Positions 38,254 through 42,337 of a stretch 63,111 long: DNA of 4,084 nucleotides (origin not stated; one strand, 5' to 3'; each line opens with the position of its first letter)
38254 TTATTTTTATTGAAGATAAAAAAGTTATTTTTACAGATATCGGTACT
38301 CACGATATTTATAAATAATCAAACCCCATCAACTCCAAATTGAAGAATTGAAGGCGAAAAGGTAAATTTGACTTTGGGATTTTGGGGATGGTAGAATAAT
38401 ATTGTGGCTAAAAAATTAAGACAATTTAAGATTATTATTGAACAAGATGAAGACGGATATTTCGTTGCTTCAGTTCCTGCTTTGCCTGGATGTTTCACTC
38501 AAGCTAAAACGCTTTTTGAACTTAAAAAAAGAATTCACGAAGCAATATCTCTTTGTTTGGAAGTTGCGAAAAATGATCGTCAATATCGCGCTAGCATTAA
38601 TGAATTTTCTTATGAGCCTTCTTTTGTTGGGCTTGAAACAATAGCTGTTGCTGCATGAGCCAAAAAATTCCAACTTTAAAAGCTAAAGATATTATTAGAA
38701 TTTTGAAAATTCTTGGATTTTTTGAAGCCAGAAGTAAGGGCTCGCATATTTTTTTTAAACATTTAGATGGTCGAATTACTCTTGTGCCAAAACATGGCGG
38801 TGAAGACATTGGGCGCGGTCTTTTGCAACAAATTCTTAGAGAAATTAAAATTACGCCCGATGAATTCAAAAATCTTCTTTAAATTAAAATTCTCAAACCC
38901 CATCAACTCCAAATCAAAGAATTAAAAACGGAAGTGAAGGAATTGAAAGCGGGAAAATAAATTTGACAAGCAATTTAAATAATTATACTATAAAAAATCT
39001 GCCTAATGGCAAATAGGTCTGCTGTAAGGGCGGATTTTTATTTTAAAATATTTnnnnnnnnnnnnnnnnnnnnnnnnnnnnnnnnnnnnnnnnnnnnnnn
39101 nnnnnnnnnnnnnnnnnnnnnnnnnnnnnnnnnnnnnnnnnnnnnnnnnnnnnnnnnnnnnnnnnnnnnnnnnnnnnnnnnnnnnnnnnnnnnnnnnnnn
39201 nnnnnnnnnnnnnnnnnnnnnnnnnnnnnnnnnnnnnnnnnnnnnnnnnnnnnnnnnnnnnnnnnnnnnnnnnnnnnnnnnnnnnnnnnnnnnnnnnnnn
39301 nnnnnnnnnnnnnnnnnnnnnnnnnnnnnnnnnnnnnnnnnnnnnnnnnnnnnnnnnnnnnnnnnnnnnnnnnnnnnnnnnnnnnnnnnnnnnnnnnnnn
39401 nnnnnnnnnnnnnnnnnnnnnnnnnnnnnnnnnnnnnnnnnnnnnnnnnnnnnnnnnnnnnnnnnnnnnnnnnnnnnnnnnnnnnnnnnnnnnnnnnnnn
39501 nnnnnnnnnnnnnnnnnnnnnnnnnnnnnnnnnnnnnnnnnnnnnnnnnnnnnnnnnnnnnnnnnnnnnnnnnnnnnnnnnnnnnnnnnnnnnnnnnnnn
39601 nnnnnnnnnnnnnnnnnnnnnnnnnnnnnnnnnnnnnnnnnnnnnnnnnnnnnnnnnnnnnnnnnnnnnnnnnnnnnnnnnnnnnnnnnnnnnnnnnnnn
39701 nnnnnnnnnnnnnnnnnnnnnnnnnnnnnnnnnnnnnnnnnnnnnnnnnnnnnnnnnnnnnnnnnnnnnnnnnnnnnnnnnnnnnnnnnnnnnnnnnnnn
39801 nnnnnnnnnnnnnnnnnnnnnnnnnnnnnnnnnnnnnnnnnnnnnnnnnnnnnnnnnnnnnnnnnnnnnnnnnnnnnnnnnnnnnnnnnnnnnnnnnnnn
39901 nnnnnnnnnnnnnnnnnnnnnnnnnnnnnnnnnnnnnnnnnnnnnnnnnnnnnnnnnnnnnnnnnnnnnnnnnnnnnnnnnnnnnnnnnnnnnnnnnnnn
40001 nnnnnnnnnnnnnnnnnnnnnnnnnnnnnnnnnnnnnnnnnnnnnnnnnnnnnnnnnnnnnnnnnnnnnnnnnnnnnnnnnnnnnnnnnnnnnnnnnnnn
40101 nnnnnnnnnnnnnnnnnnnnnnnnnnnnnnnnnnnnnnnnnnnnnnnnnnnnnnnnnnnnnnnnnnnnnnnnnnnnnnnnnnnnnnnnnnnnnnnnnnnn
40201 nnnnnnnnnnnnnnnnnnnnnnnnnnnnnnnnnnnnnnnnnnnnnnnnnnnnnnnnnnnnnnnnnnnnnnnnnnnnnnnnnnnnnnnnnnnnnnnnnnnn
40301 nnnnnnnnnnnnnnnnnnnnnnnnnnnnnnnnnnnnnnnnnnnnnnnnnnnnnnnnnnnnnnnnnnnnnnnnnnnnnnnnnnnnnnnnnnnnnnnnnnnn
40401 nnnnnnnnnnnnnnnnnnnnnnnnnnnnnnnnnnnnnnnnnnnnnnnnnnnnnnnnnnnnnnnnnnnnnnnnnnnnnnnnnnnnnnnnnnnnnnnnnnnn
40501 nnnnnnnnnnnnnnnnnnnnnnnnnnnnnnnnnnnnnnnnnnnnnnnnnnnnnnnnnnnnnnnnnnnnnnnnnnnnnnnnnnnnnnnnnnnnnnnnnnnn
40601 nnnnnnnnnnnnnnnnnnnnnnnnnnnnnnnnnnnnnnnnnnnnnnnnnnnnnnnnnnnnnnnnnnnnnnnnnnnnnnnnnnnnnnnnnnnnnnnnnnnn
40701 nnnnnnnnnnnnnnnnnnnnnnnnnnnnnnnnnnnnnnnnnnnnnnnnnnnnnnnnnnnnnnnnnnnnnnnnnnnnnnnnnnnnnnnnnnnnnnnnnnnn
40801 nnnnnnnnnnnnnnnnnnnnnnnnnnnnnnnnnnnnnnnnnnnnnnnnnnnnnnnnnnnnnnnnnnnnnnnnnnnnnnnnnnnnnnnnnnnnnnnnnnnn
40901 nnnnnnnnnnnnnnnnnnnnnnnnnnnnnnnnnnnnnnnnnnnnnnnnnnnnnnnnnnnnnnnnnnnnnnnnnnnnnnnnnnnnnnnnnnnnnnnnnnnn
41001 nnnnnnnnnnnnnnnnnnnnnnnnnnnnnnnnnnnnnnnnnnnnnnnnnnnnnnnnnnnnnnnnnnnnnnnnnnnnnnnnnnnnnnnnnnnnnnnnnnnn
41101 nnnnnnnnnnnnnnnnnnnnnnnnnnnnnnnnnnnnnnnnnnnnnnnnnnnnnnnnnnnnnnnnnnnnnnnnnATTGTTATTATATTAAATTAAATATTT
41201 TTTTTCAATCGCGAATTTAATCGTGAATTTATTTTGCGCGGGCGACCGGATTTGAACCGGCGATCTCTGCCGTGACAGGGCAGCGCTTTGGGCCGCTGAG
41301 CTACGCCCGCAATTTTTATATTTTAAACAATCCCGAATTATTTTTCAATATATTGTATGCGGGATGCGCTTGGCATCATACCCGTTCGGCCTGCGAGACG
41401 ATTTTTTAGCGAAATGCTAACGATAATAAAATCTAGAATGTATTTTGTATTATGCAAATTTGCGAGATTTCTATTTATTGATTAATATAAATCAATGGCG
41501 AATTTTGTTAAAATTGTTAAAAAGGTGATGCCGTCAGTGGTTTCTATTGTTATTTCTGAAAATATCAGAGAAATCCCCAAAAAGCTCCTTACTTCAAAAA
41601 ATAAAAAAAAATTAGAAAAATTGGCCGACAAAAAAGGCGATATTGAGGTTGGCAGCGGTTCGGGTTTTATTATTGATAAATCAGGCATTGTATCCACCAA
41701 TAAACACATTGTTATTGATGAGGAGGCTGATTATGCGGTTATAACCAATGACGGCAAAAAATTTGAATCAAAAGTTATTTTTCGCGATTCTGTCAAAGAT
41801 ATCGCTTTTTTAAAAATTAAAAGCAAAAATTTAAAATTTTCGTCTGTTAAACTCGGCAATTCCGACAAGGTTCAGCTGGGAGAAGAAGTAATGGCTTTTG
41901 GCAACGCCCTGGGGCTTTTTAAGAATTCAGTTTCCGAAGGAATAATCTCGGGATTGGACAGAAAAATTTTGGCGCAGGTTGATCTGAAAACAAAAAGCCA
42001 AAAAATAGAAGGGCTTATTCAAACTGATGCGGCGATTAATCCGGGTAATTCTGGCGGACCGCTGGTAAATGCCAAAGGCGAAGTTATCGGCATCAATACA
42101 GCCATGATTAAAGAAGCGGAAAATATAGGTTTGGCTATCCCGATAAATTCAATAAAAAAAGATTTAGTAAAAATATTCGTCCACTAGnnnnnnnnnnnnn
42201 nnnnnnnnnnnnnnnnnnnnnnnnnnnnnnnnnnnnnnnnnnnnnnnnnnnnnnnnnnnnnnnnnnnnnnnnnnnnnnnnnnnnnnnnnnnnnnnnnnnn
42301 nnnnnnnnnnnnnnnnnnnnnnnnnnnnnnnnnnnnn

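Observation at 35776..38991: Five different type II TA modules arranged as cassettes, each bracketed by a copy of the tail-fibre gene 3' end plus promoter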

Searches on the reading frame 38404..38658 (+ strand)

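Call 6: search_protein_families(library=pfam, proteins=[window:38404-38658:+], max_evalue=0.01)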
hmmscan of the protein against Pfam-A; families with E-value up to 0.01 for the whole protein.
window:38404-38658:+ (84 aa): 2 families
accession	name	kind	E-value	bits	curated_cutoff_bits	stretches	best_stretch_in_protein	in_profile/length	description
PF15919.11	HicB_lk_antitox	-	2.1e-09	38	27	1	8-77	1-73/123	HicB_like antitoxin of bacterial toxin-antitoxin system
PF21748.3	UPF0150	-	5.8e-05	23.4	27.3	1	15-49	16-50/64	UPF0150-like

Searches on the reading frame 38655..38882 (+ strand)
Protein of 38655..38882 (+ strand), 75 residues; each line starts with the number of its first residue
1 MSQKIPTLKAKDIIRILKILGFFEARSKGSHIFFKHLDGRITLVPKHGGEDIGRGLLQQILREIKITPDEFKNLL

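Call 6: search_protein_families(library=pfam, proteins=[window:38655-38882:+], max_evalue=0.01)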
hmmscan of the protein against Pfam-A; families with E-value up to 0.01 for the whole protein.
window:38655-38882:+ (75 aa): 1 family
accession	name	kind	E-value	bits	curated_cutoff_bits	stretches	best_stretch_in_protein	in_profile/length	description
PF07927.17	HicA_toxin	-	2.4e-18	66.4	27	1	10-66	1-58/58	HicA toxin of bacterial toxin-antitoxin,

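Call 15: find_encoding_contigs(protein=window:38655-38882:+, flank=10000, max_places=10)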
Protein window:38655-38882:+ (75 aa): 1 contig read that carries it; 1 place shown.
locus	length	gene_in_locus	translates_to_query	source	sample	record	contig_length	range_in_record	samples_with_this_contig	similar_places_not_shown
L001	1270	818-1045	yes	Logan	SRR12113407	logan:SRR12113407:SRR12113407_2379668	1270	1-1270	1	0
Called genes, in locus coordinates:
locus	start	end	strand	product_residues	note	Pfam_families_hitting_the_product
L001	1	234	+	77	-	?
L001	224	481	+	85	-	-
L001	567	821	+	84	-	PF15919:HicB_lk_antitox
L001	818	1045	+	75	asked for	PF07927:HicA_toxin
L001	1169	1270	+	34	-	?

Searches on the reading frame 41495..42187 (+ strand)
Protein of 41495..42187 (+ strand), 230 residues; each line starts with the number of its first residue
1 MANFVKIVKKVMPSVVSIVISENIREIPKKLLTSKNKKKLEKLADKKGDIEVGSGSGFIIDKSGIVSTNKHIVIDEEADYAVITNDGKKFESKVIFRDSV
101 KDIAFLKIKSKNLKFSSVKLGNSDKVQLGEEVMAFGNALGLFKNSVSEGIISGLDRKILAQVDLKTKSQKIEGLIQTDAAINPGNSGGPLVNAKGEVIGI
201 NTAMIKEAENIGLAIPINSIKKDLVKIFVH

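Call 30: search_protein_families(library=pfam, proteins=[window:41495-42187:+], max_evalue=0.0001)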
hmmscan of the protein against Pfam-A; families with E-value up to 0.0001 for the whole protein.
window:41495-42187:+ (230 aa): 2 families
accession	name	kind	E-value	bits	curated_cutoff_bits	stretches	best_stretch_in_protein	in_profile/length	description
PF13365.12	Trypsin_2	-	2e-31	110.1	27.6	1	55-200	1-144/144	Trypsin-like peptidase domain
PF00089.32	Trypsin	-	8.6e-20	71.9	20.6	1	56-221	28-217/220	Trypsin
